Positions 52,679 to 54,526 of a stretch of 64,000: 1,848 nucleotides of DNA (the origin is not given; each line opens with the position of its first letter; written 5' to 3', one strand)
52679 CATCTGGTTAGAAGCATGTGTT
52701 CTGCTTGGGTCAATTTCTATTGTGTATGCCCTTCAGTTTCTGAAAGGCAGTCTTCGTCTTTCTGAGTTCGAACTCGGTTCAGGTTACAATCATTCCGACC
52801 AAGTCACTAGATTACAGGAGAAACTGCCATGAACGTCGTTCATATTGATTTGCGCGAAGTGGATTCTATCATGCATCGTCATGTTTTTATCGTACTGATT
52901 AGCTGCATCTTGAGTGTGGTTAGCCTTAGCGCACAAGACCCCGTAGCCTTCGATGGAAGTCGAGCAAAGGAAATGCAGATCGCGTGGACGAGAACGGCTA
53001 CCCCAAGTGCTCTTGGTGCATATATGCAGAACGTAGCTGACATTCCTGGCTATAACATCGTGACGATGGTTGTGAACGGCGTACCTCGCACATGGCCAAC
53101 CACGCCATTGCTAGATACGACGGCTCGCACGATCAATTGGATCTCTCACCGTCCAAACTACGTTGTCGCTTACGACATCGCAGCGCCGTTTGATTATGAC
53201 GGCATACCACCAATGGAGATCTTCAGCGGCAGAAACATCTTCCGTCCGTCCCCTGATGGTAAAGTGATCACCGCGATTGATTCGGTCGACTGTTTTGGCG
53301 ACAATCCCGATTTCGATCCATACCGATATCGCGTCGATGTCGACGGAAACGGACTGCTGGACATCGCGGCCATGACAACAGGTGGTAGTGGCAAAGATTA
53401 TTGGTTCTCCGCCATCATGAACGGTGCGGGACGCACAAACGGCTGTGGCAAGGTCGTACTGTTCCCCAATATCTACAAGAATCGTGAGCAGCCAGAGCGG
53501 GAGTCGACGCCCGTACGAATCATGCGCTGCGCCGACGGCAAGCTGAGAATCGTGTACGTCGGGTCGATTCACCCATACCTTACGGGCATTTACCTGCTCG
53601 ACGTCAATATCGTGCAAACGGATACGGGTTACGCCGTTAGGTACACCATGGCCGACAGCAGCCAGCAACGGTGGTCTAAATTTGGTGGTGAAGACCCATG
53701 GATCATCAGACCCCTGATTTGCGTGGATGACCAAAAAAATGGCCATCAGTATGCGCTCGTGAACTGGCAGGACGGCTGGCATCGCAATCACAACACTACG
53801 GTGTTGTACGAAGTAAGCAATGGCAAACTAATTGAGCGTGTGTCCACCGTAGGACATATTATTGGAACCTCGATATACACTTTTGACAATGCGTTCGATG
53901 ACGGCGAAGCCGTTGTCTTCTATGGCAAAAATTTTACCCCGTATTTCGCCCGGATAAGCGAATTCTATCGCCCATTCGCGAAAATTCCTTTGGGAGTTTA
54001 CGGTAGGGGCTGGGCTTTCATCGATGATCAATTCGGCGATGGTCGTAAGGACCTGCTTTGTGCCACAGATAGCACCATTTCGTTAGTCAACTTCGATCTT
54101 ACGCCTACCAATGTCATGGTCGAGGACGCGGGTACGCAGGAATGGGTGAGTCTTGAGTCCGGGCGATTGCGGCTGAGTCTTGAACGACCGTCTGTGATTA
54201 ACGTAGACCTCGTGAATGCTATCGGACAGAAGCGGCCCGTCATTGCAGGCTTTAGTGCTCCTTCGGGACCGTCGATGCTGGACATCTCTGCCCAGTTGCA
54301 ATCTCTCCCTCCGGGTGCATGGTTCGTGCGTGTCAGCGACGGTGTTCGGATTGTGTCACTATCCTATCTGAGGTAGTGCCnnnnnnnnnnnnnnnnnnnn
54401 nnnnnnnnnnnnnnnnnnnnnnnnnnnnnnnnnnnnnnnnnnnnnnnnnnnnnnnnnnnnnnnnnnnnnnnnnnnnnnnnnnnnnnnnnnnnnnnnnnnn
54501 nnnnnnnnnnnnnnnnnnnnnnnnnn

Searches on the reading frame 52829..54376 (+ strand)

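Call 54: search_protein_families(library=pfam, max_evalue=0.01, proteins=[window:52829-54376:+])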
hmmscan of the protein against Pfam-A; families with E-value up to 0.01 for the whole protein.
window:52829-54376:+ (515 aa): 1 family
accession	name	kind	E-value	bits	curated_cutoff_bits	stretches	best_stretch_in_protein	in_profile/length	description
PF13517.12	FG-GAP_3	-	0.0011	20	26.9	0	170-200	1-28/61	FG-GAP-like repeat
